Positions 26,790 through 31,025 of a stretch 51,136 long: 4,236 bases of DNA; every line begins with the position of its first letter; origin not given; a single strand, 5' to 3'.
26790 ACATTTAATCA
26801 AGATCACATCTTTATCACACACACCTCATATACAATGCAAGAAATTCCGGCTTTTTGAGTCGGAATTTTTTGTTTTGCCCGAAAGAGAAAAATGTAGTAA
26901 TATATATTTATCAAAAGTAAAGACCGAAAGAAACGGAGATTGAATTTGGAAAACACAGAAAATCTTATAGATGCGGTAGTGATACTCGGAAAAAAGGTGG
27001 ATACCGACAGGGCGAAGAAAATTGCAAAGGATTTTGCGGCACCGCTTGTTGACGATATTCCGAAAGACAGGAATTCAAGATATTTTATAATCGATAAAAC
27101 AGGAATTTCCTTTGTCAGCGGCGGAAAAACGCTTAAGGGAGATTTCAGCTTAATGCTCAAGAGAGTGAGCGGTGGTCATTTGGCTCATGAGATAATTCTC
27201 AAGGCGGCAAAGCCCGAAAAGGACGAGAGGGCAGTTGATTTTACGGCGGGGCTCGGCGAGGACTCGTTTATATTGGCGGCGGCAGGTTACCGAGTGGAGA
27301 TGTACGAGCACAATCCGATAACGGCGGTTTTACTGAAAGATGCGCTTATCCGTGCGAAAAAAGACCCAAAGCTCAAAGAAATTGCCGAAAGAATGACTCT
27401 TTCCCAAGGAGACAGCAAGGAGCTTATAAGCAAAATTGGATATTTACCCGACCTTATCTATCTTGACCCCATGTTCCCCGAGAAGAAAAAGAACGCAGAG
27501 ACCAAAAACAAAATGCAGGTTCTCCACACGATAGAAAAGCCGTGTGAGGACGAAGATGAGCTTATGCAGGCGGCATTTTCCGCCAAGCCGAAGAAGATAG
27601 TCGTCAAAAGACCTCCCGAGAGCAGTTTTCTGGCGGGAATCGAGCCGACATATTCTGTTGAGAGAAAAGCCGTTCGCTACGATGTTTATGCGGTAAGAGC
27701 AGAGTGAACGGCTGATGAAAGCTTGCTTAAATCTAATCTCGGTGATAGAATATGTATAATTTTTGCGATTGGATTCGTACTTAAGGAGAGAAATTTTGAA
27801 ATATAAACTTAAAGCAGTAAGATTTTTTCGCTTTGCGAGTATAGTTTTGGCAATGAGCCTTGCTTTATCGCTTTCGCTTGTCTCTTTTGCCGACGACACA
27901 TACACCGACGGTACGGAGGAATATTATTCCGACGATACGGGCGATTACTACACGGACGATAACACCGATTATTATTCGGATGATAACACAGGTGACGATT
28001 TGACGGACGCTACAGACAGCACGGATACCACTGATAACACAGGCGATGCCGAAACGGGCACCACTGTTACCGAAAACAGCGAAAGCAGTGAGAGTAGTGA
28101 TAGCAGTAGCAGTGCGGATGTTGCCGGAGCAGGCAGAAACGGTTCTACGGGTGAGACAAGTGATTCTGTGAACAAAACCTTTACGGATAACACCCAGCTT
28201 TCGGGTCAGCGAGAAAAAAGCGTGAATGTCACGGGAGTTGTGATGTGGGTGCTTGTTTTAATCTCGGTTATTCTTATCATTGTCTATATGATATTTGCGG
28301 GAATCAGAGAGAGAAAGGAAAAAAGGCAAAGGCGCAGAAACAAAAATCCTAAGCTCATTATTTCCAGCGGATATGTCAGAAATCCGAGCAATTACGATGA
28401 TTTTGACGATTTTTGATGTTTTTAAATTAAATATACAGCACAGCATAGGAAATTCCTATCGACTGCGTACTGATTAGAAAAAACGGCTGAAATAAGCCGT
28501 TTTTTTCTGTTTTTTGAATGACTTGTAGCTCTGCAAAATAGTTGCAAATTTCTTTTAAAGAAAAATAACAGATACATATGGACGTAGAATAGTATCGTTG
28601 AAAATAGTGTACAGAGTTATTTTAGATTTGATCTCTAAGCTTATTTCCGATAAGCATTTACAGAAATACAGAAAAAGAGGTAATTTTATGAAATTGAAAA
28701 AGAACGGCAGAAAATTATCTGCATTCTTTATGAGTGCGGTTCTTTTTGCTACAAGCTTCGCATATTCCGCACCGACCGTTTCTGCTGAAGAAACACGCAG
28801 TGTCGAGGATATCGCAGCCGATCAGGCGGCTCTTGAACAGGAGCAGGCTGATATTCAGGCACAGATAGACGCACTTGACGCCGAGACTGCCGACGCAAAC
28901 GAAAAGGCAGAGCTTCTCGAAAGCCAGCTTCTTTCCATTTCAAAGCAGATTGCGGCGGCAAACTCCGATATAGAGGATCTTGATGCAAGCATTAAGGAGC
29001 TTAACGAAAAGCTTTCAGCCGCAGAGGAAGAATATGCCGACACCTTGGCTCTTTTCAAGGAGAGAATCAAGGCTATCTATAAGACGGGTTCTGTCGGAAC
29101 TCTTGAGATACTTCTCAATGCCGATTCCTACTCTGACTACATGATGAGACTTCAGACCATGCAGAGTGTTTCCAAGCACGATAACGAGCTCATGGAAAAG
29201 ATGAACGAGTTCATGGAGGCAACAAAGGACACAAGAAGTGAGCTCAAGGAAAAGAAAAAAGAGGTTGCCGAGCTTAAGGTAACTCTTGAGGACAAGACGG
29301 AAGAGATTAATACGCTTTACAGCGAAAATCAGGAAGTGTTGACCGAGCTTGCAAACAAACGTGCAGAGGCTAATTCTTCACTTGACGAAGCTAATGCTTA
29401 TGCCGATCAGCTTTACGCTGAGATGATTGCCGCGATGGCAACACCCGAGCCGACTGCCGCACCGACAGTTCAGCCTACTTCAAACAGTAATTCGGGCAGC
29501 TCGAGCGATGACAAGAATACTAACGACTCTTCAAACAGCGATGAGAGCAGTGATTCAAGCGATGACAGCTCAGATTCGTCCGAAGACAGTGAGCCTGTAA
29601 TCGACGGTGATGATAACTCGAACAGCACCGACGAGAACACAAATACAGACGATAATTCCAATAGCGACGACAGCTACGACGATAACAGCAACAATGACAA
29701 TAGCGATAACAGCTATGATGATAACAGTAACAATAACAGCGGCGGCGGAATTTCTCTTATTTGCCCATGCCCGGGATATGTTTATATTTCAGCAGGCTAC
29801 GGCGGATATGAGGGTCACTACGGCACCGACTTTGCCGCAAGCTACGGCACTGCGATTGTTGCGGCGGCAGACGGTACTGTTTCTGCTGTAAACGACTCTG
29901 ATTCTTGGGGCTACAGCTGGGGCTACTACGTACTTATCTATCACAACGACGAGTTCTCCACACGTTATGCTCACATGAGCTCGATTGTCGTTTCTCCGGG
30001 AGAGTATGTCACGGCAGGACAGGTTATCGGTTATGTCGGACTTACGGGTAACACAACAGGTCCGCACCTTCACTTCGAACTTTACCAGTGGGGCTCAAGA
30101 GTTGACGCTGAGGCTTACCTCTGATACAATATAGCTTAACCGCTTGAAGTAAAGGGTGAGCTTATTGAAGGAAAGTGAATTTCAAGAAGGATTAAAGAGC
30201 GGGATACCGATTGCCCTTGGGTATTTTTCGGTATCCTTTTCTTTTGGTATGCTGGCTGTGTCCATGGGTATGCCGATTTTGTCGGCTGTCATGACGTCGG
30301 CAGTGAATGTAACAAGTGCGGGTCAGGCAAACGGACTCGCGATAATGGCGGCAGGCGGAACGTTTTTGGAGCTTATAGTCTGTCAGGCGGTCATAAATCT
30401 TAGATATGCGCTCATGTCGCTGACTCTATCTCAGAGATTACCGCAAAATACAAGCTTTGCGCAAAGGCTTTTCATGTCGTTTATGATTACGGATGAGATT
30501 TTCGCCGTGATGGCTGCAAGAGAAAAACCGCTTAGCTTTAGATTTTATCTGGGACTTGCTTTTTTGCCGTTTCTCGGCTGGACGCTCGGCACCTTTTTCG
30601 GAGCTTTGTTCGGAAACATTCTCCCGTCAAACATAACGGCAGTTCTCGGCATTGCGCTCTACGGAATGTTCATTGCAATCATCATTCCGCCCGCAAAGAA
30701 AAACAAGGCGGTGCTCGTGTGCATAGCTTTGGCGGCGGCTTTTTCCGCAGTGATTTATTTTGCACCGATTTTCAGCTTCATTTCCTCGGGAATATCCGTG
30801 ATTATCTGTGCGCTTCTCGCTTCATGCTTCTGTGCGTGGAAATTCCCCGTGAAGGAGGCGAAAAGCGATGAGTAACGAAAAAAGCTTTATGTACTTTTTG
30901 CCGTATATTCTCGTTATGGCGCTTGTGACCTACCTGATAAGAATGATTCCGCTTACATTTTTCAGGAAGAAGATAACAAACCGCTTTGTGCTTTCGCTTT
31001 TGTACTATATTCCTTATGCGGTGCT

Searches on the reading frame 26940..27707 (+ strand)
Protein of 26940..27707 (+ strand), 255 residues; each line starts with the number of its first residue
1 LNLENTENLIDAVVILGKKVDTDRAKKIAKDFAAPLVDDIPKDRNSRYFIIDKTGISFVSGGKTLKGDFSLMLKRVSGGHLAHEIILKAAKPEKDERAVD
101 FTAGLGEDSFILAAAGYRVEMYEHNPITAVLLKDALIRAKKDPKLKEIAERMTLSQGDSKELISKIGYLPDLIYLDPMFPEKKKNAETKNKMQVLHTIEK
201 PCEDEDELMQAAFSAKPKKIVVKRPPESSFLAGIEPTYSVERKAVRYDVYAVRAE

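Call 15: search_protein_families(library=pfam, proteins=[window:26940-27707:+], max_evalue=0.001)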
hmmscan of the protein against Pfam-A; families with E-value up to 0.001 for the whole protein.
window:26940-27707:+ (255 aa): 1 family
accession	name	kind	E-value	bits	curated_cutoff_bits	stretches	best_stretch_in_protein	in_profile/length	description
PF04445.19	SAM_MT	-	2.6e-51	174.7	26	1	73-251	48-229/230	Putative SAM-dependent methyltransferase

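Call 82: search_protein_families(library=ncbifam, proteins=[window:26940-27707:+], max_evalue=0.001)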
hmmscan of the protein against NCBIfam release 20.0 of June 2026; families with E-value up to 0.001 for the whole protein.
window:26940-27707:+ (255 aa): 1 family
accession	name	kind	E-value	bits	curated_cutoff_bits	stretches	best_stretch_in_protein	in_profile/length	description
NF008012.0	PRK10742.1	equivalog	8.1e-36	123.5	422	1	88-252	80-247/250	16S rRNA (guanine(1516)-N(2))-methyltransferase RsmJ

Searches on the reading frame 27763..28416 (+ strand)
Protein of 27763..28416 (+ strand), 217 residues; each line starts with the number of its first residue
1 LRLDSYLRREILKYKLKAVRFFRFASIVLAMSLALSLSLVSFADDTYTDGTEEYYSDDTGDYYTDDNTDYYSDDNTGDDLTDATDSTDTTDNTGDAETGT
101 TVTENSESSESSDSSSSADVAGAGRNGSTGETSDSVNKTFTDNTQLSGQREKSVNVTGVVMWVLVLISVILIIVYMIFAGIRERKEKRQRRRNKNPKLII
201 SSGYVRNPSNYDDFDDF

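Call 15: search_protein_families(library=pfam, proteins=[window:27763-28416:+], max_evalue=0.001)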
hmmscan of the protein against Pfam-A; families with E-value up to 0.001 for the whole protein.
window:27763-28416:+ (217 aa): 2 families
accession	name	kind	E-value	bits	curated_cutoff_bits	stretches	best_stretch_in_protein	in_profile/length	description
PF06679.17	DUF1180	-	8.4e-05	23.5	27.7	1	91-192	33-132/167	Membrane protein FAM174-like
PF05399.16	EVI2A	-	0.00056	20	25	1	27-191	10-177/231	Ectropic viral integration site 2A protein (EVI2A)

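Call 82: search_protein_families(library=ncbifam, proteins=[window:27763-28416:+], max_evalue=0.001)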
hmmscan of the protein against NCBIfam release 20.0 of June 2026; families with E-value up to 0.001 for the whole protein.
window:27763-28416:+ (217 aa): 3 families
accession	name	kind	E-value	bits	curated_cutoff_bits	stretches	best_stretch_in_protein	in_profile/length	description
NF045523.1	MXAN_5453_fam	exception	0.00024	19.8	500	1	48-165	412-530/544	MXAN_5453 family MXYO-CTERM-anchored protein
NF045849.1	ICE_MMCAP2_0565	equivalog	0.00055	19.6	40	1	157-201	14-59/80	Mbov_0395 family pilin-like conjugal transfer protein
NF045939.1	MHJ_0274_fam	hypoth_equivalog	0.00082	19.1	80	0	159-197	1-39/165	MHJ_0274 family protein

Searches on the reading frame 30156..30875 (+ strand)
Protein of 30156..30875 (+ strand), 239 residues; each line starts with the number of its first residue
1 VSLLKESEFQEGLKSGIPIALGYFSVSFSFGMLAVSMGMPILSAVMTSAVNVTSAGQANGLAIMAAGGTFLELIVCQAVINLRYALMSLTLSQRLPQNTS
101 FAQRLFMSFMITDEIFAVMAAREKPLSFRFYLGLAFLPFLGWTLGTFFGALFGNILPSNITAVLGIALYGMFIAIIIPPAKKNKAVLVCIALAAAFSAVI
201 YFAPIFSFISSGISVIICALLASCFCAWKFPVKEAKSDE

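Call 15: search_protein_families(library=pfam, proteins=[window:30156-30875:+], max_evalue=0.001)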
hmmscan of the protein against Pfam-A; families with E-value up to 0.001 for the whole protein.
window:30156-30875:+ (239 aa): 1 family
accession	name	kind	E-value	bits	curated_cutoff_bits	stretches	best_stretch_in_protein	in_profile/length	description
PF03591.19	AzlC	-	3.5e-35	121.9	32.1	1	18-156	1-137/137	AzlC protein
